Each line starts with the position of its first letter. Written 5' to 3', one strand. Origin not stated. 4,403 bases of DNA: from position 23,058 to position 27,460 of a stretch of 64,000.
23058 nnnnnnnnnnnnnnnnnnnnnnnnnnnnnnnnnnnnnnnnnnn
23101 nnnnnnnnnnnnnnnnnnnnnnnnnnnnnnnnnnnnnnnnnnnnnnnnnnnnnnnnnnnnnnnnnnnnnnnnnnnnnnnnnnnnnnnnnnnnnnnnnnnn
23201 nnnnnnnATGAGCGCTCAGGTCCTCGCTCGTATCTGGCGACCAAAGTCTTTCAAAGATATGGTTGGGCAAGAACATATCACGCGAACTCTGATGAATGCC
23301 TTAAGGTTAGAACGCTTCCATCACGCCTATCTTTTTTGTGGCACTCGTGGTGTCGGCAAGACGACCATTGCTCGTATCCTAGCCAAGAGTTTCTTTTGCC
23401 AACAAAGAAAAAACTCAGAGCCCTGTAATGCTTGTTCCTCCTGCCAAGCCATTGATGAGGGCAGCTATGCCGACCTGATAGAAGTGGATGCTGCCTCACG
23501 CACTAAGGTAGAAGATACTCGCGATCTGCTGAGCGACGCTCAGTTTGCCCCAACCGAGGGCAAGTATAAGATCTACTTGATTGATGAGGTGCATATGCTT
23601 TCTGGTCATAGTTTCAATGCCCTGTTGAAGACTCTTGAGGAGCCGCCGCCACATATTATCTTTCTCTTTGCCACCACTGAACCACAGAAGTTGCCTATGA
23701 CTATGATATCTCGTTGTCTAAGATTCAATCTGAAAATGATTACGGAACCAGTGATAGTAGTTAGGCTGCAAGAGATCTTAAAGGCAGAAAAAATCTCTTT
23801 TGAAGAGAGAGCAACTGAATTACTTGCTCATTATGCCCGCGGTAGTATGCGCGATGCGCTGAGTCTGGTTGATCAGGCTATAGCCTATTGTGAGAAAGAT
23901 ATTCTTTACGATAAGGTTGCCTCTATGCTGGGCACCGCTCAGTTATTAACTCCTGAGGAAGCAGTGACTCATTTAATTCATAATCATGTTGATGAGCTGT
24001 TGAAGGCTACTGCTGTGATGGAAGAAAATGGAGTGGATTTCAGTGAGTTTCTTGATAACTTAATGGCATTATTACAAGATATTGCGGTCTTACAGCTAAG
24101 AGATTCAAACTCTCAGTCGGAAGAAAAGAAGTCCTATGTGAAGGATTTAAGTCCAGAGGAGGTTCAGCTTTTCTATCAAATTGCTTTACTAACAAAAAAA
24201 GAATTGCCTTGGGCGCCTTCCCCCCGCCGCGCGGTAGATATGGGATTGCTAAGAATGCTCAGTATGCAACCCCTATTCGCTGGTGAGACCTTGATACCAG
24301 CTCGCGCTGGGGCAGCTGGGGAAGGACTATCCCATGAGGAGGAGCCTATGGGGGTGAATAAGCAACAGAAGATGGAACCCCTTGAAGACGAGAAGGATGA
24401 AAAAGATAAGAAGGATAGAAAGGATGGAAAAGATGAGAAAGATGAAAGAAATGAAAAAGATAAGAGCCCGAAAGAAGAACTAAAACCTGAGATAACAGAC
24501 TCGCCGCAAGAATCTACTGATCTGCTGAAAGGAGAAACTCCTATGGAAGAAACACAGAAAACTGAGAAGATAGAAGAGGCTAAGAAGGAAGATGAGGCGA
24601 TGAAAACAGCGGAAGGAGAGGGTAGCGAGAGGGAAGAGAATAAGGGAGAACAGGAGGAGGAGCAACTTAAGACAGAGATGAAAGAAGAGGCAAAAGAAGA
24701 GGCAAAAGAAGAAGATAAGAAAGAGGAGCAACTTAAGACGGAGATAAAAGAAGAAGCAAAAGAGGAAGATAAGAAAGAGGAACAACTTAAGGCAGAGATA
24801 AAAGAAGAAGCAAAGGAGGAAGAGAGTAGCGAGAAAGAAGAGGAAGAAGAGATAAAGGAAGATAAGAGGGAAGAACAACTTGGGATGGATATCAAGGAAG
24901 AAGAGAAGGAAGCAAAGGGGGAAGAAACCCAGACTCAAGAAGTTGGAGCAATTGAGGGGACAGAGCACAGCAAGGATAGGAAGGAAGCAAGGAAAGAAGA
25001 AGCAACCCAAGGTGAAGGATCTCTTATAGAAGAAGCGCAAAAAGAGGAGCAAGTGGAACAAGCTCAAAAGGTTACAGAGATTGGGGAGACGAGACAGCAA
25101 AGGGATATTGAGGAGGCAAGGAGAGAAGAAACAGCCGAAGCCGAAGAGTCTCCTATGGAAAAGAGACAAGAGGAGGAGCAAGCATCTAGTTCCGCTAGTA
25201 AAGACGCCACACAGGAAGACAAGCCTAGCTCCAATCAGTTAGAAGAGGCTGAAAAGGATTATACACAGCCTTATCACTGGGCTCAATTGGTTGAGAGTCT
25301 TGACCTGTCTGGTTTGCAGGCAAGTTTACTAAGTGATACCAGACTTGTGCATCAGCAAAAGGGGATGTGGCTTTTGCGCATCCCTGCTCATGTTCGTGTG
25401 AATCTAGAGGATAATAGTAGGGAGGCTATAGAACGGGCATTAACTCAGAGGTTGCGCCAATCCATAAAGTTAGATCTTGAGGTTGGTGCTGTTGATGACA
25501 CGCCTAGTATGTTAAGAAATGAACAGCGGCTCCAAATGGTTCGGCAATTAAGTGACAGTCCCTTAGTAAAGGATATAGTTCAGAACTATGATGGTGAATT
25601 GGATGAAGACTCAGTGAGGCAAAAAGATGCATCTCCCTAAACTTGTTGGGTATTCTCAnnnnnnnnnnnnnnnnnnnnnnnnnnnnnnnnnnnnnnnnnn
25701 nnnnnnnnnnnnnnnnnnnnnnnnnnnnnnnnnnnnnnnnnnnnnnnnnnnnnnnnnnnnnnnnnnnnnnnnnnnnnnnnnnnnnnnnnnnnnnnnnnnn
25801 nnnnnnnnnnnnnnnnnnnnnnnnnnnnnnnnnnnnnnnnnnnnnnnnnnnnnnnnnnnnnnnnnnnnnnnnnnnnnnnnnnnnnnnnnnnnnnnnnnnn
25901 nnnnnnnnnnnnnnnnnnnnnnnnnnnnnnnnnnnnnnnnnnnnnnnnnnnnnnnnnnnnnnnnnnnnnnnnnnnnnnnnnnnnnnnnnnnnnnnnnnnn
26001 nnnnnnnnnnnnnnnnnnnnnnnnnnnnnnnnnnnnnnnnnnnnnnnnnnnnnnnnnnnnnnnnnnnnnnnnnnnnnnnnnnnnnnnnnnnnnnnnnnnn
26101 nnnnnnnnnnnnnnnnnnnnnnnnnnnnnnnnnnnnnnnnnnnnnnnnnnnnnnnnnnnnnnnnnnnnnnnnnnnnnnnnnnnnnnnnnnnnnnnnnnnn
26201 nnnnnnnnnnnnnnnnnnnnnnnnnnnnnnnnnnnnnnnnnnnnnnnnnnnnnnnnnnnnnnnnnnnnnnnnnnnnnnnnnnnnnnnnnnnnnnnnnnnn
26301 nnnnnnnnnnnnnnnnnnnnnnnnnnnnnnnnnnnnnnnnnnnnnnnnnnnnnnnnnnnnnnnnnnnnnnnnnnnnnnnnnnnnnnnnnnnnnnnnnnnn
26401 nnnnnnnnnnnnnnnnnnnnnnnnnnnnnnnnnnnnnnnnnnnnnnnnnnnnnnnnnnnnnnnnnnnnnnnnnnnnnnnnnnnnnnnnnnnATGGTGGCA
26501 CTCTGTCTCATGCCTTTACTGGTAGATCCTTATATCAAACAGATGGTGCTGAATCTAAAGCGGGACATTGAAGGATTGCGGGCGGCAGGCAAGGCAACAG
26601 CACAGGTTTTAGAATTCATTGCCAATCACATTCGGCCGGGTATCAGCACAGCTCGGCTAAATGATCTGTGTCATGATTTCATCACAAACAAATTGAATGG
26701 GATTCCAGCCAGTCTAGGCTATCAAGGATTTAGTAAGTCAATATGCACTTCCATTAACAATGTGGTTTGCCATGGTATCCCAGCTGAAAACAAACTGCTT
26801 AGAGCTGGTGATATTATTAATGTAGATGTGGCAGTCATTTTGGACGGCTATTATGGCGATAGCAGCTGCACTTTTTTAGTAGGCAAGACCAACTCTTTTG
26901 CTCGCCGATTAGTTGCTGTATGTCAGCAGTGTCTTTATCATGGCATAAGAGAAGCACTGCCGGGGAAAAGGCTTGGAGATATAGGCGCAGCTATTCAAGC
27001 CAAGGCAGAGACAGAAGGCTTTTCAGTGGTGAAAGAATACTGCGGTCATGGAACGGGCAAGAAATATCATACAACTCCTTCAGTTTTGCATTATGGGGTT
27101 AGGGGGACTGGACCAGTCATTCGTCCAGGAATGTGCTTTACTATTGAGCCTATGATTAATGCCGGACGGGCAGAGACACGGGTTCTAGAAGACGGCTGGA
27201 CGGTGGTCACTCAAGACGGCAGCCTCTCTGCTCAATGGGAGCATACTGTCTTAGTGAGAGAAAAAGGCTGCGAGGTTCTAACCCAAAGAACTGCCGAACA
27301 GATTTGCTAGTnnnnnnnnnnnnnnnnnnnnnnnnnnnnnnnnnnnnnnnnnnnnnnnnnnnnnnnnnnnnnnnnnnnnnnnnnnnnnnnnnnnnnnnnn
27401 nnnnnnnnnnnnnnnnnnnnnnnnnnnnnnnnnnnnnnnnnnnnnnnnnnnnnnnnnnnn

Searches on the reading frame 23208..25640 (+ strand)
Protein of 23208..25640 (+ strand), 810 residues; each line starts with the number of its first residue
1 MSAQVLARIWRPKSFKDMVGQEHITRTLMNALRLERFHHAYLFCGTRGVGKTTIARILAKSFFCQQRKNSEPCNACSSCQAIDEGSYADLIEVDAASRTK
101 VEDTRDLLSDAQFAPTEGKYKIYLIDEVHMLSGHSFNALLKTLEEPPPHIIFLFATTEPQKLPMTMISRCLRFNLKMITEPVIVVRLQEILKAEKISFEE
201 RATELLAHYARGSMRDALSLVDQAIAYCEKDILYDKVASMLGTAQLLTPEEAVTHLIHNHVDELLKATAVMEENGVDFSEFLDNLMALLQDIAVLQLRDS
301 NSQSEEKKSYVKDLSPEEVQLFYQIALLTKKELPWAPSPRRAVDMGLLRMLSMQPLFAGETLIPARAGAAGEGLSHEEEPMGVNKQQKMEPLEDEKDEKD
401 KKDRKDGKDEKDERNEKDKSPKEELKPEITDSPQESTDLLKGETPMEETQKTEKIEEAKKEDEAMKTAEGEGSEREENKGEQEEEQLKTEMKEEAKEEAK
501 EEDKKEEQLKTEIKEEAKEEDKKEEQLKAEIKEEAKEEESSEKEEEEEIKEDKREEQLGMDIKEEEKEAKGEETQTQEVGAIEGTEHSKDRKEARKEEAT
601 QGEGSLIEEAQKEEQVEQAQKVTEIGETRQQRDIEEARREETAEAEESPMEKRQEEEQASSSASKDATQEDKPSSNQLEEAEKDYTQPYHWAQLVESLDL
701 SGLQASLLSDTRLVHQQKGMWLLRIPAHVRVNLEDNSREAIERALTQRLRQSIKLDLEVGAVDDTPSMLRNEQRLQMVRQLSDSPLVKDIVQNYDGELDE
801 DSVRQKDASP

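Call 7: search_protein_families(library=pfam, proteins=[window:23208-25640:+], max_evalue=0.01)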
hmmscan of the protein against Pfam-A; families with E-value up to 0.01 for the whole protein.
window:23208-25640:+ (810 aa): 12 families
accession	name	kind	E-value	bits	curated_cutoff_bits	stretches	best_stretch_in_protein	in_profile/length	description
PF13177.12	DNA_pol3_delta2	-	2e-43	148.6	27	1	20-177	1-159/161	DNA polymerase III, delta subunit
PF22608.2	DNAX_ATPase_lid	-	1.6e-20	73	27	1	183-229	2-48/49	DNA polymerase III clamp loader subunit, ATPase lid domain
PF12169.13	DNA_pol3_gamma3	-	2.5e-15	56.9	24.4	1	235-358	4-135/143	DNA polymerase III subunits gamma and tau domain III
PF00004.35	AAA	-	6.7e-11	43.2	21.2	1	42-172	2-125/131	ATPase family associated with various cellular activities (AAA)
PF12170.13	DNA_pol3_tau_5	-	8.9e-09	36.1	28.8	1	690-803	23-142/142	DNA polymerase III tau subunit V interacting with alpha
PF05496.18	RuvB_N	-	1.6e-06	28.4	27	1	11-73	2-68/159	Holliday junction DNA helicase RuvB P-loop domain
PF03215.21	Rad17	-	5.9e-05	23.5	23.8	1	26-128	32-141/186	Rad17 P-loop domain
PF07728.20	AAA_5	-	0.00042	20.8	22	1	42-146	3-93/139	AAA domain (dynein-related subfamily)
PF13401.12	AAA_22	-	0.00063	20.5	27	1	42-145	9-113/130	AAA domain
PF13173.12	AAA_14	-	0.0072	16.8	27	1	40-133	4-76/129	AAA domain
PF20720.3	nSTAND3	-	0.0082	16.3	27.2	1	26-66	5-45/155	Novel STAND NTPase 3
PF16193.11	AAA_assoc_2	-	0.0094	16.6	34.3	1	194-238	3-41/81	AAA C-terminal domain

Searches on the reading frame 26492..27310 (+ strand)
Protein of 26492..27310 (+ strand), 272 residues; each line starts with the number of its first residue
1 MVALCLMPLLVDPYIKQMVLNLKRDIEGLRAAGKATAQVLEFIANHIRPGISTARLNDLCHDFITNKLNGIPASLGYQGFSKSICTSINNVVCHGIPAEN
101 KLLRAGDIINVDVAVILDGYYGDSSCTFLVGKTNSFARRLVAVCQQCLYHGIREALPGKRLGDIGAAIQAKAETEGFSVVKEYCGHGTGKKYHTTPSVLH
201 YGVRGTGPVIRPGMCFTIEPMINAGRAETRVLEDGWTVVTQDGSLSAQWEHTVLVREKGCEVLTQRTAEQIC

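Call 8: search_protein_families(library=pfam, proteins=[window:26492-27310:+], max_evalue=0.01)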
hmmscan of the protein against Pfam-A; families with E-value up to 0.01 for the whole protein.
window:26492-27310:+ (272 aa): 1 family
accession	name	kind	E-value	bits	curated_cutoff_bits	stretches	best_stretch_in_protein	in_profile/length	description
PF00557.29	Peptidase_M24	-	2.5e-48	165.1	23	1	27-257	1-208/208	Metallopeptidase family M24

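Call 12: find_encoding_contigs(protein=window:26492-27310:+, flank=10000, max_places=6)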
Protein window:26492-27310:+ (272 aa): no gene with exactly this product is on record in the collection.
